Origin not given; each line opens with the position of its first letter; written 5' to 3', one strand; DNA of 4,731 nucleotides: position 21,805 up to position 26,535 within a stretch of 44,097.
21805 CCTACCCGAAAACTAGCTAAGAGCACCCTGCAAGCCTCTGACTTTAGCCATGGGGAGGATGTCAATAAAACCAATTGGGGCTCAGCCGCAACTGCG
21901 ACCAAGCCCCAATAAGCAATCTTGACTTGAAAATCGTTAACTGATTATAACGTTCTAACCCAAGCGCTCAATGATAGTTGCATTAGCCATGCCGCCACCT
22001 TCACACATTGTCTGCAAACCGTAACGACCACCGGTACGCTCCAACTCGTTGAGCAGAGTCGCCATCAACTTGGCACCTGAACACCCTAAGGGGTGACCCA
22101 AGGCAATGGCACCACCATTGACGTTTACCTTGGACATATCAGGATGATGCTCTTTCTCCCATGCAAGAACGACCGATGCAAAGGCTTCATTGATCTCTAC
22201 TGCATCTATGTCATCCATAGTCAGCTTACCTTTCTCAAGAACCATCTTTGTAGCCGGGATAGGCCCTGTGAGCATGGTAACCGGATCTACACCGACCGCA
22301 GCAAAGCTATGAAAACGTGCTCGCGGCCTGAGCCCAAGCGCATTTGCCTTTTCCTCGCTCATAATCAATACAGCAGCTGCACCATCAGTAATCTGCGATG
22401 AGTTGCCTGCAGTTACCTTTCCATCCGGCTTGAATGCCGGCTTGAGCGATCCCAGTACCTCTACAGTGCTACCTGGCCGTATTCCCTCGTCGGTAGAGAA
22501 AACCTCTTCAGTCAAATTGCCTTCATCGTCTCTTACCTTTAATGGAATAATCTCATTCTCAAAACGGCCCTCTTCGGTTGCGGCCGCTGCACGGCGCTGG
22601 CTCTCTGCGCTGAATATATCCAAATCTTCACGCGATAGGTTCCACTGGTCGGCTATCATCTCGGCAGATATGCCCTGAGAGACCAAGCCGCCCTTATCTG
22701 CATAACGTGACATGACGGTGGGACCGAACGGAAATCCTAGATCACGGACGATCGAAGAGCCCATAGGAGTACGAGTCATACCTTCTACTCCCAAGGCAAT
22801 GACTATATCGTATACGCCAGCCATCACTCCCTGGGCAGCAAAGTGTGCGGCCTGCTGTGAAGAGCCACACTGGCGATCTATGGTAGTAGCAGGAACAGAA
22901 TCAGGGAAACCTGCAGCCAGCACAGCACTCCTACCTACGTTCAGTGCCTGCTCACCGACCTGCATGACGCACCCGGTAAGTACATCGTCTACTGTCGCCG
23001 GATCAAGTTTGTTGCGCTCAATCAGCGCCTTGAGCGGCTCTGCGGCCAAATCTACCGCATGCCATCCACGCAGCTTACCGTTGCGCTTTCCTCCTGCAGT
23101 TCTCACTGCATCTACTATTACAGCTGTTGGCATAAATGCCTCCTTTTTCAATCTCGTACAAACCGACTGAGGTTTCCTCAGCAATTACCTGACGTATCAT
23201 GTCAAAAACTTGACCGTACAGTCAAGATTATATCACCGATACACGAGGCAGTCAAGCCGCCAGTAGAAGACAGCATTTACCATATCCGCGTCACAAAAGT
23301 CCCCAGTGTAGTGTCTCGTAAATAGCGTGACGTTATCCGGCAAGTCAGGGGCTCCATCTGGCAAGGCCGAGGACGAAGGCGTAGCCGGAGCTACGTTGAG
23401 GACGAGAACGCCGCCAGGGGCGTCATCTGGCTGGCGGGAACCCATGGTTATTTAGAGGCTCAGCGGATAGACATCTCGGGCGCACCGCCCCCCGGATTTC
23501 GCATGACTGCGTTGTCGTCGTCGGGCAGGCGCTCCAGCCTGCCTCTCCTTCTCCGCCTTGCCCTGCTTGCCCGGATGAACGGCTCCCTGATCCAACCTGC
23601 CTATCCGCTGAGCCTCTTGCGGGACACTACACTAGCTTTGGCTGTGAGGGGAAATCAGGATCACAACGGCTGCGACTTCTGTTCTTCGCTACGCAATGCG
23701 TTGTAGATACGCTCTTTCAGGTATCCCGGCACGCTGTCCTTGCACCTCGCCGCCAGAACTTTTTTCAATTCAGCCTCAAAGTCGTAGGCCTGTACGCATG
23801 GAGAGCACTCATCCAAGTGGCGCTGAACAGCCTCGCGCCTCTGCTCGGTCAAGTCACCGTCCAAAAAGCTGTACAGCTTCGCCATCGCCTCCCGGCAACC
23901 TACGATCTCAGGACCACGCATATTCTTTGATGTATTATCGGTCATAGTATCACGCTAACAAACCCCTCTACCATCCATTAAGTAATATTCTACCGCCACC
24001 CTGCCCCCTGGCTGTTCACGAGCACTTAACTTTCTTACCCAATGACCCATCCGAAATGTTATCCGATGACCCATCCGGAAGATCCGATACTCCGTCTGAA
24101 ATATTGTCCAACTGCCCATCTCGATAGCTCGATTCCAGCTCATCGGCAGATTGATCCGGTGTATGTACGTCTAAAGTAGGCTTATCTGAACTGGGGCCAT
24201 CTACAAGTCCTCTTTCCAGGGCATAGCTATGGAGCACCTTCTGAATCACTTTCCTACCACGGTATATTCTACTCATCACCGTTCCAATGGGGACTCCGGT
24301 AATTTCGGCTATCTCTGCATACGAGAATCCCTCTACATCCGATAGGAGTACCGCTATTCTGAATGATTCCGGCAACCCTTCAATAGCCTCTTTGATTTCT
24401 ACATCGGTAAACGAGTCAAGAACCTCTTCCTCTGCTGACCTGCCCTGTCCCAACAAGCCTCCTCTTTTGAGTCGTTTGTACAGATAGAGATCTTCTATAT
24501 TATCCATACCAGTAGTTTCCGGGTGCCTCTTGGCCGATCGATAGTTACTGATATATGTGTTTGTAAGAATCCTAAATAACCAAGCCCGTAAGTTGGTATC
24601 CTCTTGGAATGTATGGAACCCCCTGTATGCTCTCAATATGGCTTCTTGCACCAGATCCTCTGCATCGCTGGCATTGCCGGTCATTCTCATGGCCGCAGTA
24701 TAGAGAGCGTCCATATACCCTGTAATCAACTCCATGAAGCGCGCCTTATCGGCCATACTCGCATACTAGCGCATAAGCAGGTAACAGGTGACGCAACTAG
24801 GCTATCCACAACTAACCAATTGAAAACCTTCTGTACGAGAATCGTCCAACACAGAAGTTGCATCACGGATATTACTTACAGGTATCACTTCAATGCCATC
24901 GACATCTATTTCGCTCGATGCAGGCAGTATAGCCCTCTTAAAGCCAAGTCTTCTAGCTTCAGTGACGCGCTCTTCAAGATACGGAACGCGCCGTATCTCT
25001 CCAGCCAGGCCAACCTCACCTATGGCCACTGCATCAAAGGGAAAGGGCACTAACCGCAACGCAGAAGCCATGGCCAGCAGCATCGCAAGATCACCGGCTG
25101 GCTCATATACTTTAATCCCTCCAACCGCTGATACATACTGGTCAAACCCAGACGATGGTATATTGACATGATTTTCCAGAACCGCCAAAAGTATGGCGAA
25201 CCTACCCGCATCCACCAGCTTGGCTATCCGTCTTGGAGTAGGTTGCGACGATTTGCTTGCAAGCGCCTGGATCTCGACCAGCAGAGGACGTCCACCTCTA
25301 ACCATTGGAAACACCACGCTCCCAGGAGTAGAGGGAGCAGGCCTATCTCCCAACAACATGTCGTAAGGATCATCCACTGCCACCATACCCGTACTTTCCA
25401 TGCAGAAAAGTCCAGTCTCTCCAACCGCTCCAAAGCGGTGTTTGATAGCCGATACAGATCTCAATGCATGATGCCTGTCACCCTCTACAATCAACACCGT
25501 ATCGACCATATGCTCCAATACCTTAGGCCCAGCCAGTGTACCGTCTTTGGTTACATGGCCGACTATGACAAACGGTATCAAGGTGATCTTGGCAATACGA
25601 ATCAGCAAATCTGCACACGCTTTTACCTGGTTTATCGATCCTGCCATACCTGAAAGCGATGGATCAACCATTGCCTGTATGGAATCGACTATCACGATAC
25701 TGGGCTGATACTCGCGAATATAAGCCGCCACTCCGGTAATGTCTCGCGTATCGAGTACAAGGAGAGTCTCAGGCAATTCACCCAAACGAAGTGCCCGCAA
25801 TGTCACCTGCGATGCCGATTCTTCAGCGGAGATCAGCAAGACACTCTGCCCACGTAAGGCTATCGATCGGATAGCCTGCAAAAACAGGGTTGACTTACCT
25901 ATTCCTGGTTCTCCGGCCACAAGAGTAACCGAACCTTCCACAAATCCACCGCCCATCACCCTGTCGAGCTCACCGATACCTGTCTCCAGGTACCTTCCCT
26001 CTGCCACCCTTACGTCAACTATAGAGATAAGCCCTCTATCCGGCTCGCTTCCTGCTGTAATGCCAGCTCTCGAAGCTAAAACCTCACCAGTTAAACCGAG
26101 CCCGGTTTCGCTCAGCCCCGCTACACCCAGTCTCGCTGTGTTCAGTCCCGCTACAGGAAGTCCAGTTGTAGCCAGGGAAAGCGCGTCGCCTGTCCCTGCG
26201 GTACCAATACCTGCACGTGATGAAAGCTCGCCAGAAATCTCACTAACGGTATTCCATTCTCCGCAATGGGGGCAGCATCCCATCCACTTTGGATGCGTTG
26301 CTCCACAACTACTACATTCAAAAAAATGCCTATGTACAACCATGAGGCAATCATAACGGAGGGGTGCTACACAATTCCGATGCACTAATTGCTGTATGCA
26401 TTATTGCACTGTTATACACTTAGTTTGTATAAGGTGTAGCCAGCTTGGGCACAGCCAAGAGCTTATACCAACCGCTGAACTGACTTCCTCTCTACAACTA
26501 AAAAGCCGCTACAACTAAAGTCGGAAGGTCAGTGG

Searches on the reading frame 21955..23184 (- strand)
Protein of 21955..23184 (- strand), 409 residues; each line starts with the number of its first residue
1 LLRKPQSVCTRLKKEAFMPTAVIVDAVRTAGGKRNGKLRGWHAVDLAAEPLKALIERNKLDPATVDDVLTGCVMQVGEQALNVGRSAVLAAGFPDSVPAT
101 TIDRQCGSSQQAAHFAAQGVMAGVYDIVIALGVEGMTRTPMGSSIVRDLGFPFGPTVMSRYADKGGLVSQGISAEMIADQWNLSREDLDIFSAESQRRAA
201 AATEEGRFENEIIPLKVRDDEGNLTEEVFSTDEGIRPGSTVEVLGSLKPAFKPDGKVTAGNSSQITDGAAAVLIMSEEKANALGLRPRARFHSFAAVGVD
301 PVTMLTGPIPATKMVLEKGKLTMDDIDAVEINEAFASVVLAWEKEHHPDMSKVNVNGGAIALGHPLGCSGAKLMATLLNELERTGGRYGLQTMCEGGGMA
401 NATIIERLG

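Call 61: search_protein_families(library=pfam, proteins=[window:21955-23184:-], max_evalue=0.00001)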
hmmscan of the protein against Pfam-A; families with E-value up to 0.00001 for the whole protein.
window:21955-23184:- (409 aa): 2 families
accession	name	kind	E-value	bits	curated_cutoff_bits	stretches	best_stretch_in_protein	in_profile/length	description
PF00108.29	Thiolase_N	-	3e-74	250.1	26.4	1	22-278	2-260/260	Thiolase, N-terminal domain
PF02803.24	Thiolase_C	-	1.2e-46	157.8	27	1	286-407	2-123/123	Thiolase, C-terminal domain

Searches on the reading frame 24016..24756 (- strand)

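Call 61: search_protein_families(library=pfam, proteins=[window:24016-24756:-], max_evalue=0.00001)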
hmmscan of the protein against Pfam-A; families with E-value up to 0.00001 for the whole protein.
window:24016-24756:- (246 aa): 4 families
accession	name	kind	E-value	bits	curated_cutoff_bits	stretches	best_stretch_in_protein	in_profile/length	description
PF04542.20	Sigma70_r2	-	4.4e-18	65.3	24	1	10-77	1-70/71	Sigma-70 region 2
PF08281.18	Sigma70_r4_2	-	3.7e-17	62.1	25.7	1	120-169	3-52/54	Sigma-70, region 4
PF04545.22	Sigma70_r4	-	1.5e-06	28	24.1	1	124-172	1-49/50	Sigma-70, region 4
PF22029.2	PhyR_sigma2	-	1.6e-06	28.5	27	1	25-64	15-54/55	Sigma2 domain of PhyR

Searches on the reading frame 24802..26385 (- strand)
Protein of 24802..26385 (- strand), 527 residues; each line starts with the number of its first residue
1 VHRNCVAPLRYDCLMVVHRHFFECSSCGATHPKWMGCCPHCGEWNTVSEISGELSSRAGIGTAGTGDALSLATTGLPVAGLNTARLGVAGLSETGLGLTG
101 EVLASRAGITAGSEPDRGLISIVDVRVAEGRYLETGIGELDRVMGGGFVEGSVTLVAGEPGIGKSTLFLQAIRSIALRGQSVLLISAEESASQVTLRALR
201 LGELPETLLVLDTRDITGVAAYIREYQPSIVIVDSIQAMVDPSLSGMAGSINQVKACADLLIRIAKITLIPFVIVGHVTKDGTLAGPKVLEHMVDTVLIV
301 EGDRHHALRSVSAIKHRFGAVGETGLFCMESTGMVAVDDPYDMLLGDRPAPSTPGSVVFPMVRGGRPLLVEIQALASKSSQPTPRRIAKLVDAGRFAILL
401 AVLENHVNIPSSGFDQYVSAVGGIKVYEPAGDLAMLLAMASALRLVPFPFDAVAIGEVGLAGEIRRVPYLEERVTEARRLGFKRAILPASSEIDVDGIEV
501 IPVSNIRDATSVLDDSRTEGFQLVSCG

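Call 61: search_protein_families(library=pfam, proteins=[window:24802-26385:-], max_evalue=0.00001)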
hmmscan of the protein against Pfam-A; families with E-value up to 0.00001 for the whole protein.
window:24802-26385:- (527 aa): 4 families
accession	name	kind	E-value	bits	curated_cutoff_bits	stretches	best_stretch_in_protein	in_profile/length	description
PF06745.19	ATPase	-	1.5e-16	60.9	26.6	1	134-202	2-71/231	KaiC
PF13481.12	AAA_25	-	2.3e-13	50.7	27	1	136-282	18-194/195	AAA domain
PF18073.7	Zn_ribbon_LapB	-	1.4e-09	37.9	25.7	1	22-49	1-28/28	Rubredoxin metal binding domain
PF03796.21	DnaB_C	-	6.5e-09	36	27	1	133-199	2-68/255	DnaB-like helicase C terminal domain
